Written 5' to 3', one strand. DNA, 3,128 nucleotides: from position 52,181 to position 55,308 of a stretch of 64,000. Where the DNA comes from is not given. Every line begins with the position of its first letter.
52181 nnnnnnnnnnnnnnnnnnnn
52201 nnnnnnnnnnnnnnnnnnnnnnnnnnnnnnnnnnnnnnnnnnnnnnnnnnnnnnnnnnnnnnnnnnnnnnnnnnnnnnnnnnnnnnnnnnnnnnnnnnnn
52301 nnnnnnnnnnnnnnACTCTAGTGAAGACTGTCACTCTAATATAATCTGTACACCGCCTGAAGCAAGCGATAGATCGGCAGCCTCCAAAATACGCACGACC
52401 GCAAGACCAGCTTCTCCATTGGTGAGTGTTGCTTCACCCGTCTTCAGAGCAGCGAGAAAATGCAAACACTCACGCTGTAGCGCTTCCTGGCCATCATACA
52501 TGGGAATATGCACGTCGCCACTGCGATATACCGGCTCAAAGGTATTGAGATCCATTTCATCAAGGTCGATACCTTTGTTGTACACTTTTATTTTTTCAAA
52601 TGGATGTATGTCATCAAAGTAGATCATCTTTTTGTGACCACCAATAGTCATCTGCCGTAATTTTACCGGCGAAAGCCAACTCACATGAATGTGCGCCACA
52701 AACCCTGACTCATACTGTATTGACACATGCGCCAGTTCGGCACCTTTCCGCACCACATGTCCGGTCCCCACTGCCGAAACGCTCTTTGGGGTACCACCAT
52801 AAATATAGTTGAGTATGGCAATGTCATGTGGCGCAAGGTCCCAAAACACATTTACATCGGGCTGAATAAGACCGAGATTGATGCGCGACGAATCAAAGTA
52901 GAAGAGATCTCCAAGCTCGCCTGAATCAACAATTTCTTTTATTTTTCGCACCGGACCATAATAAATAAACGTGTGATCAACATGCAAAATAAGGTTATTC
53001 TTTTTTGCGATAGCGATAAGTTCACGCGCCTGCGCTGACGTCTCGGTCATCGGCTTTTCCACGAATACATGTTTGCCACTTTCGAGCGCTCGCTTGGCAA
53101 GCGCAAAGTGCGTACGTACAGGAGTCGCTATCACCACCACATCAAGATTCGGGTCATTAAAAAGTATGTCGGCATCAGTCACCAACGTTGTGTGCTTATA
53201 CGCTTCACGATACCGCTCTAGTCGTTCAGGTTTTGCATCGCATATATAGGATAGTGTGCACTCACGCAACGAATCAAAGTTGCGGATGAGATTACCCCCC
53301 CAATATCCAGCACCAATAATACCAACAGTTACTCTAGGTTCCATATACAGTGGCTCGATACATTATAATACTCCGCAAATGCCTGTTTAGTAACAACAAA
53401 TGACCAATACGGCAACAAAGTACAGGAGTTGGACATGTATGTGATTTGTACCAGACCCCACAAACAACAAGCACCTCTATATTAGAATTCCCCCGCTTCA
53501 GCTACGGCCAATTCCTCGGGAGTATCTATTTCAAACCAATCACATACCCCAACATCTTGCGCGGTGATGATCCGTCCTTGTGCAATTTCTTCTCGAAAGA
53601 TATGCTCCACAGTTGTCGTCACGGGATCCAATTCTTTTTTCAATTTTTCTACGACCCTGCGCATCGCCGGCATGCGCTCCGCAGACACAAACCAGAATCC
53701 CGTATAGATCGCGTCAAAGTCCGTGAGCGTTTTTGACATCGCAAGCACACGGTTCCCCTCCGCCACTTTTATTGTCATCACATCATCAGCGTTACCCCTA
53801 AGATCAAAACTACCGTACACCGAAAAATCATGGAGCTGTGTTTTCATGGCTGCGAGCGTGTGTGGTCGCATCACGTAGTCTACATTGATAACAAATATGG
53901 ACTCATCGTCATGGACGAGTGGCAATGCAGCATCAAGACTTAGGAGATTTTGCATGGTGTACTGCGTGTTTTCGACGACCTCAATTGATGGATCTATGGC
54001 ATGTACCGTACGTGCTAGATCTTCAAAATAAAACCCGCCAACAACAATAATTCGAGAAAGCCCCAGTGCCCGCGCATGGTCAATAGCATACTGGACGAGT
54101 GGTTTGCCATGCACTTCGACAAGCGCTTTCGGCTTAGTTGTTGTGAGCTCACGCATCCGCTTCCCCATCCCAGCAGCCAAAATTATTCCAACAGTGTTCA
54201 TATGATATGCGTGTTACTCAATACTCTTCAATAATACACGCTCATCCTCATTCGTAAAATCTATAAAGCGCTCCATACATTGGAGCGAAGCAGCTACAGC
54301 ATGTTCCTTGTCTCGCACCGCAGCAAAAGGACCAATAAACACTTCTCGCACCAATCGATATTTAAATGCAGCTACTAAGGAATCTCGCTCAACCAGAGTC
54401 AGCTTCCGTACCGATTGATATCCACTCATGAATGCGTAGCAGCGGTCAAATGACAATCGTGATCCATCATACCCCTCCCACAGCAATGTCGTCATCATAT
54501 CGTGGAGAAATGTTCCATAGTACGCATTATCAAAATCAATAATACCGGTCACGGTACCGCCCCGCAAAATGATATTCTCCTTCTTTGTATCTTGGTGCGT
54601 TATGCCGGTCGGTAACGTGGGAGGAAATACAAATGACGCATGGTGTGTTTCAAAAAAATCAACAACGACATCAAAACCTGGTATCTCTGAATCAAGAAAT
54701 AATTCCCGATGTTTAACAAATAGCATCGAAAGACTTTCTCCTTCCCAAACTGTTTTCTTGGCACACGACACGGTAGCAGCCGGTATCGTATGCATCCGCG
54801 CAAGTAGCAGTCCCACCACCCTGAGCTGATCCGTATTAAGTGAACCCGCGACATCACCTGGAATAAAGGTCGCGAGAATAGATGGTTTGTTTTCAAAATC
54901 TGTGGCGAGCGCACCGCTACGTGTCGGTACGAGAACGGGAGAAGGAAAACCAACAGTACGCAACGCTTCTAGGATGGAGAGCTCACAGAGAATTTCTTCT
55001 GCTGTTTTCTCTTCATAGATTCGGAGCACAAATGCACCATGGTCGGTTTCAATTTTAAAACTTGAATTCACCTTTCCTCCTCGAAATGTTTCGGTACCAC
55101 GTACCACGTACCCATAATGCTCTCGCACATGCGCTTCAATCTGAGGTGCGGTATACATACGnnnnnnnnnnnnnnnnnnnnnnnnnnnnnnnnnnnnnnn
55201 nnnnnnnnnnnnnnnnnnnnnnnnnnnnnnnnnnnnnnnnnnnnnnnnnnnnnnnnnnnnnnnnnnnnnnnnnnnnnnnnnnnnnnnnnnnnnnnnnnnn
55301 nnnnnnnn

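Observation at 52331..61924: Unusual nucleotidyltransferase::AroB-like cyclase fusion embedded with kinase, NTase, dehydrogenases, IMPase, SDR and CDP-alcohol transferase: candidate nucleotide-activated cyclitol or carbasugar pathway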

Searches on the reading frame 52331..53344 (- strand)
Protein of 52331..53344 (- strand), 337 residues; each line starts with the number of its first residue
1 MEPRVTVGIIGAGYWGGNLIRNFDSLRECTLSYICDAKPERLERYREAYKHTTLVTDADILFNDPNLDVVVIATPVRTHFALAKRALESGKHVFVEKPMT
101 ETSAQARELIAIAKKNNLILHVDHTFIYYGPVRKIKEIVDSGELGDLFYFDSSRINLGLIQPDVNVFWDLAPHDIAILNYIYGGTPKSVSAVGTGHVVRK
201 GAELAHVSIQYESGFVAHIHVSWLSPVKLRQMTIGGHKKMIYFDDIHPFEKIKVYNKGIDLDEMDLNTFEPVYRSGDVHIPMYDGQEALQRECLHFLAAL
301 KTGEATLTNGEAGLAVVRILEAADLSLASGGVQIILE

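Call 3: search_protein_families(library=pfam, proteins=[window:52331-53344:-], max_evalue=0.01)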
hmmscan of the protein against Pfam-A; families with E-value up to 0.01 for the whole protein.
window:52331-53344:- (337 aa): 6 families
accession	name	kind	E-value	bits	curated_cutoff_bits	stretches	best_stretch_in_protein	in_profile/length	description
PF01408.29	GFO_IDH_MocA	-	1.8e-27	96.8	24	1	6-124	2-120/120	Oxidoreductase family, NAD-binding Rossmann fold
PF22725.1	GFO_IDH_MocA_C3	-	2.7e-15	56.9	27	1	132-241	1-123/124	GFO/IDH/MocA C-terminal domain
PF02894.22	GFO_IDH_MocA_C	-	1.2e-09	38.8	22.9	1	136-330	1-213/218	Oxidoreductase family, C-terminal alpha/beta domain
PF03447.22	NAD_binding_3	-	1e-05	26.6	24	1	11-122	1-115/116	Homoserine dehydrogenase, NAD binding domain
PF01118.30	Semialdhyde_dh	-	1.7e-05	25.7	26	1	6-94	1-94/121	Semialdehyde dehydrogenase, NAD binding domain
PF03807.23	F420_oxidored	-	0.00015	22.8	21.6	1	6-89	1-84/94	NADP oxidoreductase coenzyme F420-dependent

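Call 4: search_protein_families(library=ncbifam, proteins=[window:52331-53344:-], max_evalue=0.001)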
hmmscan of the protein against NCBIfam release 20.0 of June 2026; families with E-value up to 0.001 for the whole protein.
window:52331-53344:- (337 aa): 12 families
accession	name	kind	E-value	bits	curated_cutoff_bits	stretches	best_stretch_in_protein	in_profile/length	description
NF040723.1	UDP-GlcNAcDh_Arch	equivalog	7.4e-46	157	450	1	6-318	2-292/302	UDP-N-acetylglucosamine 3-dehydrogenase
TIGR04380.1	myo_inos_iolG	equivalog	9.3e-30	103.6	355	1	5-330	2-326/330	inositol 2-dehydrogenase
NF008607.0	PRK11579.1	subfamily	3.6e-28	98.6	330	1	1-153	1-151/346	oxidoreductase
NF058563.1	BT_2159_fam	equivalog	1.1e-19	70.7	650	1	5-162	1-158/350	disaccharide 3-dehydrogenase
NF007574.0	PRK10206.1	equivalog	1.4e-19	70.3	352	1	35-152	37-151/345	oxidoreductase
NF052479.1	LevoglcsnDh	equivalog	4.8e-16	58.4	650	1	32-168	39-175/386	levoglucosan dehydrogenase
NF041392.1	XylDh_Gfo6_Halo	equivalog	1.3e-15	57.1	350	1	4-149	16-165/350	D-xylose 1-dehydrogenase Gfo6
NF058561.1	BT_2158_fam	equivalog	1.6e-13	50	750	1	9-147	38-177/487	glycoside 3-dehydrogenase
NF052679.1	InsChiInosDhIolG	equivalog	3.1e-12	46.2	540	1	5-189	3-192/343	bifunctional inositol 2-dehydrogenase/D-chiro-inositol 1-dehydrogenase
NF009825.0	PRK13302.1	equivalog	3.3e-05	23.5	253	1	4-116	6-115/271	aspartate dehydrogenase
NF009830.0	PRK13304.1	equivalog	0.00016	21.2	267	1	6-95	3-90/265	aspartate dehydrogenase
TIGR01850.1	argC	equivalog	0.00035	19.9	233.6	1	6-94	2-95/345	N-acetyl-gamma-glutamyl-phosphate reductase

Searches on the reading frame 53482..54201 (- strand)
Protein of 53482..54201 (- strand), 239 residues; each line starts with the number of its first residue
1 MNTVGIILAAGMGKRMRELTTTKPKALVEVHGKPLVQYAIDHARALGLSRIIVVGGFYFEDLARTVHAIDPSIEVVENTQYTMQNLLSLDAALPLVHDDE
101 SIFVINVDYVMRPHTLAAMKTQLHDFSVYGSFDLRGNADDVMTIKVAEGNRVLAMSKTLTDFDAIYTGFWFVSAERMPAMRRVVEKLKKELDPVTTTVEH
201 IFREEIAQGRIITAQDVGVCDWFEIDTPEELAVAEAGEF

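Call 3: search_protein_families(library=pfam, proteins=[window:53482-54201:-], max_evalue=0.01)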
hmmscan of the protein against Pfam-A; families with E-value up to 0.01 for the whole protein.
window:53482-54201:- (239 aa): 3 families
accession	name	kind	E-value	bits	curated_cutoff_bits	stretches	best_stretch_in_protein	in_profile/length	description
PF12804.13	NTP_transf_3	-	9.9e-19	68.5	27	1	5-124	1-112/160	MobA-like NTP transferase domain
PF00483.29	NTP_transferase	-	5.5e-10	39.7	21.2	1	5-116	2-118/245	Nucleotidyl transferase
PF01128.25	IspD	-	2.6e-06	27.8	27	1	6-98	4-99/221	2-C-methyl-D-erythritol 4-phosphate cytidylyltransferase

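Call 4: search_protein_families(library=ncbifam, proteins=[window:53482-54201:-], max_evalue=0.001)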
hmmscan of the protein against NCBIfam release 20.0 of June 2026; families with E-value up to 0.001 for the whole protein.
window:53482-54201:- (239 aa): 35 families (the best 25 are shown)
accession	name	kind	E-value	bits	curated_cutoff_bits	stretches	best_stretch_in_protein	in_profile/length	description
TIGR03992.1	Arch_glmU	subfamily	1e-17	64.1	292.1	1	5-228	3-217/393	bifunctional sugar-1-phosphate nucleotidylyltransferase/acetyltransferase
NF041135.1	IPPtranDIPPsyn_Thcocales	equivalog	8.4e-16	58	580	1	5-235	3-214/419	bifunctional L-myo-inositol-1-phosphate cytidylyltransferase/CDP-L-myo-inositol myo-inositolphosphotransferase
NF045697.1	MurNAcPUrMurU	equivalog_domain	1.4e-15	57.3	370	1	6-118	1-114/229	N-acetylmuramate alpha-1-phosphate uridylyltransferase MurU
NF041313.1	UDPGP_AglF_Halo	equivalog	1.7e-15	57.1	400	1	5-122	3-119/234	UTP--glucose-1-phosphate uridylyltransferase AglF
NF045761.1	NAMPUrTaseMurU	equivalog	4.9e-14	52.7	250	1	6-233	4-222/226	N-acetylmuramate alpha-1-phosphate uridylyltransferase MurU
NF045665.1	NTPtran_DVU1551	equivalog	2.2e-13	50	315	1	4-124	2-117/359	DVU_1551 family NTP transferase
TIGR01173.1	glmU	equivalog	1.7e-12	47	366.85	1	6-122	4-116/452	bifunctional UDP-N-acetylglucosamine diphosphorylase/glucosamine-1-phosphate N-acetyltransferase GlmU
NF010933.0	PRK14353.1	equivalog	4.4e-11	42.1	505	1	3-125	6-126/453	bifunctional UDP-N-acetylglucosamine diphosphorylase/glucosamine-1-phosphate N-acetyltransferase GlmU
TIGR01208.1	rmlA_long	equivalog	1.7e-10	40.4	320.25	1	5-66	2-64/353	glucose-1-phosphate thymidylyltransferase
NF010932.0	PRK14352.1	equivalog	1.5e-09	37.1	611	1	4-81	8-82/488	bifunctional UDP-N-acetylglucosamine diphosphorylase/glucosamine-1-phosphate N-acetyltransferase GlmU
NF010938.0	PRK14358.1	equivalog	4.6e-09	35.4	500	1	6-120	11-121/481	bifunctional N-acetylglucosamine-1-phosphate uridyltransferase/glucosamine-1-phosphate acetyltransferase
NF006986.0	PRK09451.1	equivalog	5.6e-09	35.3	725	1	5-109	8-106/456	bifunctional UDP-N-acetylglucosamine diphosphorylase/glucosamine-1-phosphate N-acetyltransferase GlmU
TIGR03310.1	matur_MocA_YgfJ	equivalog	7e-09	35.9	186.45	1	6-108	3-99/188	molybdenum cofactor cytidylyltransferase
TIGR01099.1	galU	equivalog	3.3e-08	33.4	326.8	1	6-56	5-55/261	UTP--glucose-1-phosphate uridylyltransferase GalU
NF041173.1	Sug_nt_acttase_Thmprot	equivalog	3.5e-08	32.8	600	1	6-117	4-114/405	bifunctional sugar-1-phosphate nucleotidylyltransferase/acetyltransferase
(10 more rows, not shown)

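Call 33: search_solved_structures(query=window:53482-54201:-, max_evalue=0.001)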
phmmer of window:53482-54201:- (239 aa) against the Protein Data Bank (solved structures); distinct sequences matched with E-value up to 0.001: 39.
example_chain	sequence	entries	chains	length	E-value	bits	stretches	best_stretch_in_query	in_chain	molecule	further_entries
4jd0_A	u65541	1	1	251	4e-12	49.3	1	5-231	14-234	Nucleotidyl transferase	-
1jyk_A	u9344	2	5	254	5.6e-11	45.6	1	5-84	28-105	CTP:phosphocholine Cytidylyltransferase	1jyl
2ggo_A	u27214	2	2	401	2.3e-07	33.7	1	6-56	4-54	401aa long hypothetical glucose-1-phosphate thymidylyltransferase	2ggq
5z09_A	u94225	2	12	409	2.5e-07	33.7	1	6-56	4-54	Dual sugar-1-phosphate nucleotidylyltransferase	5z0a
4y7t_A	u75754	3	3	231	6.8e-07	32.2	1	6-55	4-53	Nucleotidyl transferase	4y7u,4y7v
6pd1_A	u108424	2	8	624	8.6e-07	31.9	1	5-108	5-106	Nucleotidyl transferase/aminotransferase, class V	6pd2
3fww_A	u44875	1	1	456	1.3e-06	31.3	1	6-108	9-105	Bifunctional protein glmU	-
4fce_A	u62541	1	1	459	1.4e-06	31.2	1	6-108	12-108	Bifunctional protein GlmU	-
9mh4_A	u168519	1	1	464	3.2e-06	30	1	6-109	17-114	Bifunctional protein GlmU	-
8cu9_A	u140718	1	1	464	5.6e-06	29.2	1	6-109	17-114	Bifunctional UDP-N-acetylglucosamine diphosphorylase/glucosamine-1-phosphate N-acetyltrans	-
2v0h_A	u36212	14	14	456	6.9e-06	28.9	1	5-109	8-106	BIFUNCTIONAL PROTEIN GLMU | GLUCOSAMINE-1-PHOSPHATE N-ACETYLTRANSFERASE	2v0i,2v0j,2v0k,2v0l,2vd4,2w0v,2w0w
7k47_A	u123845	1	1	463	8e-06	28.7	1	6-122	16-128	Bifunctional protein GlmU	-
7whr_B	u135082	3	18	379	1.1e-05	28.2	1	5-108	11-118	Nucleotidyl transferase family protein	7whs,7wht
5j49_A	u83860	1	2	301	1.9e-05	27.5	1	5-58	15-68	UTP--glucose-1-phosphate uridylyltransferase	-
2xwl_A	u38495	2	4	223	2.2e-05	27.3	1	1-98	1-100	2-C-METHYL-D-ERYTHRITOL 4-PHOSPHATE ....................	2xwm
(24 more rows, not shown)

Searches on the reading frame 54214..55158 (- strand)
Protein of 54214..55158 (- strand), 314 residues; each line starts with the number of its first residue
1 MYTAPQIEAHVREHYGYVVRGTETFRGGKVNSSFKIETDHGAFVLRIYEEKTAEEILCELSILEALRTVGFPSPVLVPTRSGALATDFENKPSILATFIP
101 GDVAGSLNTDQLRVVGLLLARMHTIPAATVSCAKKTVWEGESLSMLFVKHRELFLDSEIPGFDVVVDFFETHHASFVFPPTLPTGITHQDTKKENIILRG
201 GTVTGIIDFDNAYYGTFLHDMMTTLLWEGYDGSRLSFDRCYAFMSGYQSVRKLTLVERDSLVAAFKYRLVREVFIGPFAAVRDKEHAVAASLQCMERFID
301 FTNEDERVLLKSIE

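Call 3: search_protein_families(library=pfam, proteins=[window:54214-55158:-], max_evalue=0.01)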
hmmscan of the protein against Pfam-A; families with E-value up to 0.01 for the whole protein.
window:54214-55158:- (314 aa): 1 family
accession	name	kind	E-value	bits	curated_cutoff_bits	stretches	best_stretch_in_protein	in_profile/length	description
PF01636.29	APH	-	8.4e-25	88.3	23.2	1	23-228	3-214/239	Phosphotransferase enzyme family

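Call 4: search_protein_families(library=ncbifam, proteins=[window:54214-55158:-], max_evalue=0.001)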
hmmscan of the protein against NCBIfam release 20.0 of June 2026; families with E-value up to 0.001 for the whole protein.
window:54214-55158:- (314 aa): 4 families
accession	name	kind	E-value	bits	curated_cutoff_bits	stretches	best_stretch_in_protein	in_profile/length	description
NF003558.0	PRK05231.1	equivalog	4.8e-32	111.2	271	1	15-264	19-269/322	homoserine kinase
TIGR00938.1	thrB_alt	equivalog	6.4e-28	98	255.9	1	28-266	33-270/307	homoserine kinase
TIGR02906.1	spore_CotS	subfamily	4.3e-08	32.5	172.7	1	183-263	187-266/314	CotS family spore coat protein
NF008738.0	PRK11768.1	equivalog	0.00011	21.7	194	1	87-253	98-260/327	serine/threonine protein kinase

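Call 32: search_solved_structures(query=window:54214-55158:-, max_evalue=0.01)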
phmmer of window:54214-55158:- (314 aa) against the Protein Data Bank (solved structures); distinct sequences matched with E-value up to 0.01: 4.
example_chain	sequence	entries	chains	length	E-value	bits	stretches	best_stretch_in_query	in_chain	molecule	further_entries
2ppq_A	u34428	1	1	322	2.9e-15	59.3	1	27-262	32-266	Homoserine kinase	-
6ef6_A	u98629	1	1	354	0.00014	24.3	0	185-283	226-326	Aminoglycoside phosphotransferase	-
4wh1_A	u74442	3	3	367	0.00088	21.6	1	18-224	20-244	N-acetylhexosamine 1-kinase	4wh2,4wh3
4ocj_A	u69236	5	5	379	0.00098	21.5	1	18-223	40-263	N-acetylhexosamine 1-phosphate kinase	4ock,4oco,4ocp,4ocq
